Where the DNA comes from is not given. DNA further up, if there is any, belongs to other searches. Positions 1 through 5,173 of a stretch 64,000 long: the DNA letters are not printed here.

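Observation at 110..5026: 1638-aa six-domain multicopper oxidase with a single HCH motif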

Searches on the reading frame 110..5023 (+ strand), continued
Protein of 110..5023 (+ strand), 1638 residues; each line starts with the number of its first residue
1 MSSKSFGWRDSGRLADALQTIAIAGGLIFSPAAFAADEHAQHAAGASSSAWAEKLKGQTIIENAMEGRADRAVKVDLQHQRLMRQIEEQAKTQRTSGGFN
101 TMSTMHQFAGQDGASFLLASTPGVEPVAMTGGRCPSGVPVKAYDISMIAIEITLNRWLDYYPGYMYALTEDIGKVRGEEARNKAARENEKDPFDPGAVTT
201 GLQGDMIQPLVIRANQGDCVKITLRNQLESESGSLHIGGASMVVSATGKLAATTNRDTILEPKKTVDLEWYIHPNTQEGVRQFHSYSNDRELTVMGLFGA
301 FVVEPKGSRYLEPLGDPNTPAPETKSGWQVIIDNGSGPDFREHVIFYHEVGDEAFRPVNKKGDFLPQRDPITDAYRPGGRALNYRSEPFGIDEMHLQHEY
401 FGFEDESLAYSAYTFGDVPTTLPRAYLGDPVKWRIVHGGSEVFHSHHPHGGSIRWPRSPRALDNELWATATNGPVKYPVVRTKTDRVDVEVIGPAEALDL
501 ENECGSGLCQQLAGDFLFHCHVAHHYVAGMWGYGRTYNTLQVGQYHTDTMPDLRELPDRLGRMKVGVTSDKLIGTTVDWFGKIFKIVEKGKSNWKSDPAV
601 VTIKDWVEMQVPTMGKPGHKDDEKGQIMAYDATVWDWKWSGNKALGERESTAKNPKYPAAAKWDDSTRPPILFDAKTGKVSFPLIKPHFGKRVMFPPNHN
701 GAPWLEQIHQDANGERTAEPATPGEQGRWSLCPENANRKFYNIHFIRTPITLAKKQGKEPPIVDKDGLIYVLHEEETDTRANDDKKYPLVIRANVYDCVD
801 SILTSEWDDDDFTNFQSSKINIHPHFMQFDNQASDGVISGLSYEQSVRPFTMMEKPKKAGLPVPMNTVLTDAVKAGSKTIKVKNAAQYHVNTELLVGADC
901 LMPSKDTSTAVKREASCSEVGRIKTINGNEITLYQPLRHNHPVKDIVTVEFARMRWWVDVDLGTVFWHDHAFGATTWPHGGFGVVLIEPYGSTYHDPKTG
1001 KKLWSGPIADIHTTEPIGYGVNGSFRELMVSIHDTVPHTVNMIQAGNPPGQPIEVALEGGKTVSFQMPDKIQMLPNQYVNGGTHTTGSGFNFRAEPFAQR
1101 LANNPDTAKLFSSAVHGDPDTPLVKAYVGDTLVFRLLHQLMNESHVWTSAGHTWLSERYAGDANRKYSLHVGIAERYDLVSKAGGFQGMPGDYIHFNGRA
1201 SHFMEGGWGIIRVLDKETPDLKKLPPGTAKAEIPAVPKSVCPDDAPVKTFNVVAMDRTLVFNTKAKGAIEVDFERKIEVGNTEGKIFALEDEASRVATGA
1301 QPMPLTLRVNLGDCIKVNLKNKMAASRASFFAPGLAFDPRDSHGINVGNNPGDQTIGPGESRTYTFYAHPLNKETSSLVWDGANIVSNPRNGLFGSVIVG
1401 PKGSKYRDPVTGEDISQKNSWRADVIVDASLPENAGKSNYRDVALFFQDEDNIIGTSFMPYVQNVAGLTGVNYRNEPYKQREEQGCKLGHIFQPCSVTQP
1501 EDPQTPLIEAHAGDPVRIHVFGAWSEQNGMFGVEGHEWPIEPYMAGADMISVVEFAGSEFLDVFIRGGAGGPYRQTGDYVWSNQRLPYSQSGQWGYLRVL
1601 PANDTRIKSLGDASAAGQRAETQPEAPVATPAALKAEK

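Call 24: search_protein_families(library=pfam, proteins=[L027:225-1733:-, L027:1468-2784:-, L027:2942-4420:+, L027:4460-7135:+, L027:7389-7847:+, L027:7962-9392:+], max_evalue=0.001)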
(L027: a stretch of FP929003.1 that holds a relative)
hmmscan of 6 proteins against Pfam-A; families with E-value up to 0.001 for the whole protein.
L027:225-1733:- (502 aa): 2 families
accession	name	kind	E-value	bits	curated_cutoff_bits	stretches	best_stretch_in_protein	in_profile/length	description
PF12704.14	MacB_PCD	-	2.2e-46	159.2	27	1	115-341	2-206/207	MacB-like periplasmic core domain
PF02687.27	FtsX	-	1.2e-20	74.2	25.5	1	382-495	2-120/120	FtsX-like permease C-terminal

L027:1468-2784:- (438 aa): 3 families
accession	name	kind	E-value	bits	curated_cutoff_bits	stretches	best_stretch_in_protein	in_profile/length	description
PF16576.10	HlyD_D23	-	1.2e-21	77.4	30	1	106-339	20-214/214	Barrel-sandwich domain of CusB or HlyD membrane-fusion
PF13437.12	HlyD_3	-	1.1e-11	45.9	22.2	1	229-336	1-106/106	HlyD family secretion protein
PF13533.13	Biotin_lipoyl_2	-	2e-06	28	29.8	0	106-137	1-32/32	Biotin-lipoyl like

L027:2942-4420:+ (493 aa): 11 families
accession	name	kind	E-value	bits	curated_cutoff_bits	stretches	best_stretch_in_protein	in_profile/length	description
PF00158.32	Sigma54_activat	-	1.6e-73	246.4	20.2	1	180-346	1-167/168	Sigma-54 interaction domain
PF25601.1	AAA_lid_14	-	1.8e-29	101.8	27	1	352-429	1-78/87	AAA+ ATPase lid domain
PF00072.30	Response_reg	-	2.5e-27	95.7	30.2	1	42-151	1-110/111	Response regulator receiver domain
PF14532.12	Sigma54_activ_2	-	4.1e-24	85.8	25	1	181-351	1-138/138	Sigma-54 interaction domain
PF02954.25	HTH_8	-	3.6e-15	55.8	22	1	445-484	2-41/42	Bacterial regulatory protein, Fis family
PF07728.20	AAA_5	-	1.2e-08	35.4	22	1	203-323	1-124/139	AAA domain (dynein-related subfamily)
PF01078.27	Mg_chelatase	-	6.3e-06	26.2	20.3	0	264-330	98-166/207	Magnesium chelatase, subunit ChlI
PF00004.35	AAA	-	9.6e-06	26.5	21.2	1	204-322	1-110/131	ATPase family associated with various cellular activities (AAA)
PF13191.12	AAA_16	-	1.1e-05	26.5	32.6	1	181-256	3-85/167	AAA ATPase domain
PF06490.17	FleQ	-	0.00041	21.1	22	1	42-123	2-81/108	Flagellar regulatory protein FleQ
PF20030.5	bpMoxR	-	0.00094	18.7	27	0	190-342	20-165/205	MoxR domain in the MoxR-vWA-beta-propeller ternary systems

L027:4460-7135:+ (892 aa): 10 families
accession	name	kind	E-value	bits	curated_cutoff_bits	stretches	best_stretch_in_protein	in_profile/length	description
PF00989.32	PAS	-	3.8e-45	153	22.6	3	166-279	2-113/113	PAS fold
PF13426.13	PAS_9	-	2.6e-44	150.1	27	4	176-281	2-103/103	PAS domain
PF08448.16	PAS_4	-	9.9e-39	132.4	23.1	4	304-407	5-107/110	PAS fold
PF08447.18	PAS_3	-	1.9e-33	115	25.6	2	569-655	2-89/89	PAS fold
PF02518.31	HATPase_c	-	9.1e-28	97.4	26.4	1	784-890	2-110/111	Histidine kinase-, DNA gyrase B-, and HSP90-like ATPase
PF13188.13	PAS_8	-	3.7e-17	62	21.8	2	166-222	2-55/65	PAS domain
PF24820.1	Diguanyl_cycl_sensor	-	2.2e-14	53.8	28.1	1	172-268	3-100/109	Diguanylate cyclase-like sensor domain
PF00512.31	HisKA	-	1.4e-12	47.9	26.9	1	678-738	3-63/66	His Kinase A (phospho-acceptor) domain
PF13596.12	PAS_10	-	4e-06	27.9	22.1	0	443-530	23-105/106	PAS domain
PF13581.12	HATPase_c_2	-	0.00088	19.7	27.4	0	791-884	35-124/127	Histidine kinase-like ATPase domain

L027:7389-7847:+ (153 aa): 1 family
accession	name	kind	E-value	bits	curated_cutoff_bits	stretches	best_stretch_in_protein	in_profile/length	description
PF00072.30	Response_reg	-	4.8e-23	81.9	30.2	1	29-136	2-110/111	Response regulator receiver domain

L027:7962-9392:+ (477 aa): 7 families
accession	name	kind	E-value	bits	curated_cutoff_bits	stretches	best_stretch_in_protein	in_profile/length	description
PF00158.32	Sigma54_activat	-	1.5e-72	243.2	20.2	1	173-339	1-167/168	Sigma-54 interaction domain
PF14532.12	Sigma54_activ_2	-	5e-25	88.8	25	1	174-344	1-138/138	Sigma-54 interaction domain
PF25601.1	AAA_lid_14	-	2.3e-21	75.8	27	1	345-416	1-72/87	AAA+ ATPase lid domain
PF02954.25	HTH_8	-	4.5e-10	39.5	22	1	435-473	3-41/42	Bacterial regulatory protein, Fis family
PF07724.20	AAA_2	-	1.2e-07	32.3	27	1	194-313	3-123/166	AAA domain (Cdc48 subfamily)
PF07728.20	AAA_5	-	2.3e-07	31.3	22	1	197-315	2-123/139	AAA domain (dynein-related subfamily)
PF00004.35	AAA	-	0.00062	20.7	21.2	0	197-322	1-115/131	ATPase family associated with various cellular activities (AAA)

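Call 32: search_solved_structures(query=A1, max_evalue=0.01, show_alignments=0)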
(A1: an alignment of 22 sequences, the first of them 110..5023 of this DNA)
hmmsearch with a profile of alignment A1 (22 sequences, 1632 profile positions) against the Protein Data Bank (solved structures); distinct sequences matched with E-value up to 0.01: 46.
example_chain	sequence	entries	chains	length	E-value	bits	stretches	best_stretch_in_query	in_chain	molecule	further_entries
9bxa_A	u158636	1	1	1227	2.8e-97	329.6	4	1086-1410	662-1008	MnxG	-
4gxf_A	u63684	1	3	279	5.2e-07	30.4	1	1299-1406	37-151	Putative copper oxidase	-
4w1t_A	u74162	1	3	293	1.2e-06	29.3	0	481-533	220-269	Copper oxidase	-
3kw8_A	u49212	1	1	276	1.7e-06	28.7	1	1299-1406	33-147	Putative copper oxidase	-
9kol_A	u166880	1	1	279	1.8e-06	28.6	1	1299-1406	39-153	Copper oxidase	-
7w6v_A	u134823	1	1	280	2.2e-06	28.4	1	1299-1406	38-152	Putative copper oxidase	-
4uan_A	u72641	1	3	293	2.2e-06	28.3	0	481-533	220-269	Copper oxidase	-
4m3h_A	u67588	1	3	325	2.4e-06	28.2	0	481-533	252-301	Copper oxidase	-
4uah_A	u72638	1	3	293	3.2e-06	27.8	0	481-533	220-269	Copper oxidase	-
8u8p_A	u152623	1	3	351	3.7e-06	27.6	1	1299-1406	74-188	Copper oxidase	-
3cg8_A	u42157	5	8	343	4.4e-06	27.3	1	1299-1406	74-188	laccase | Copper oxidase | Putative copper oxidase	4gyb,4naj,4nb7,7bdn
8u8s_A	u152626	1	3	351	4.5e-06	27.3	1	1299-1406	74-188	Copper oxidase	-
4wtq_A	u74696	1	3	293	8.9e-06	26.3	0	1299-1405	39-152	Copper oxidase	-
4gy4_A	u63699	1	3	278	9.3e-06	26.3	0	1299-1406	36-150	Putative copper oxidase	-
6y4a_AAA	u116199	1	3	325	1.3e-05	25.8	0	1299-1406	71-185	Copper oxidase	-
6yzy_AAA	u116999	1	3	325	1.7e-05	25.4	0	1299-1406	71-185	Copper oxidase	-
7b4y_A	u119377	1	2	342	1.9e-05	25.2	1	1299-1406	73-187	Putative copper oxidase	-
6yo5_AAA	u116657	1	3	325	2.1e-05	25.1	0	1299-1406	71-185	Copper oxidase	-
9nji_A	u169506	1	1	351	2.1e-05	25.1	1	1299-1406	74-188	Copper oxidase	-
9njj_A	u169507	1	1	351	2.3e-05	25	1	1299-1406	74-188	Copper oxidase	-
6yzf_AAA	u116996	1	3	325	2.8e-05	24.7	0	1299-1406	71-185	Copper oxidase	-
6yzd_AAA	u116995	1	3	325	3.1e-05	24.5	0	1299-1406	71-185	Copper oxidase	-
7bfm_A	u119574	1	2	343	3.1e-05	24.5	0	1299-1406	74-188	Putative copper oxidase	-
7b2k_A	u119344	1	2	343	3.7e-05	24.3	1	1299-1406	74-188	Putative copper oxidase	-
8u8r_A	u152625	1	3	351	3.9e-05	24.2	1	1299-1406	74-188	Copper oxidase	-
6s0o_B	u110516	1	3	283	0.00013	22.4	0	1299-1406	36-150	Two-domain laccase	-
6rhq_A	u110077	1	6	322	0.00015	22.3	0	1299-1406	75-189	Two-domain laccase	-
8p9u_C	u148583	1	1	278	0.00016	22.1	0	1299-1405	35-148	Two-domain laccase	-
8p9u_A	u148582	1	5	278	0.00016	22.1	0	1299-1405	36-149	Two-domain laccase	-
7puh_A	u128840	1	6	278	0.00021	21.8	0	1299-1406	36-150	Two-domain laccase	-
8p9v_A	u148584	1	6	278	0.00021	21.8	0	1299-1405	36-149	Two-domain laccase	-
6zip_A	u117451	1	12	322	0.00022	21.7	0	1299-1406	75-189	Two-domain laccase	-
5lhl_A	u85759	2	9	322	0.00025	21.5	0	1299-1406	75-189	Two-domain laccase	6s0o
6rh9_A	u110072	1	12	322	0.00025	21.5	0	1299-1406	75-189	Two-domain laccase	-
7pen_A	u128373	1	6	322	0.00025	21.5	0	1299-1406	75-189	Two-domain laccase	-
5mkm_A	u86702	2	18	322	0.00025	21.5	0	1299-1406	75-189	Two-domain laccase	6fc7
6fdj_A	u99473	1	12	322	0.00028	21.3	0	1299-1406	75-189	Two-domain laccase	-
6zij_A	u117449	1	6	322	0.00032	21.2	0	1299-1406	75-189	Two-domain laccase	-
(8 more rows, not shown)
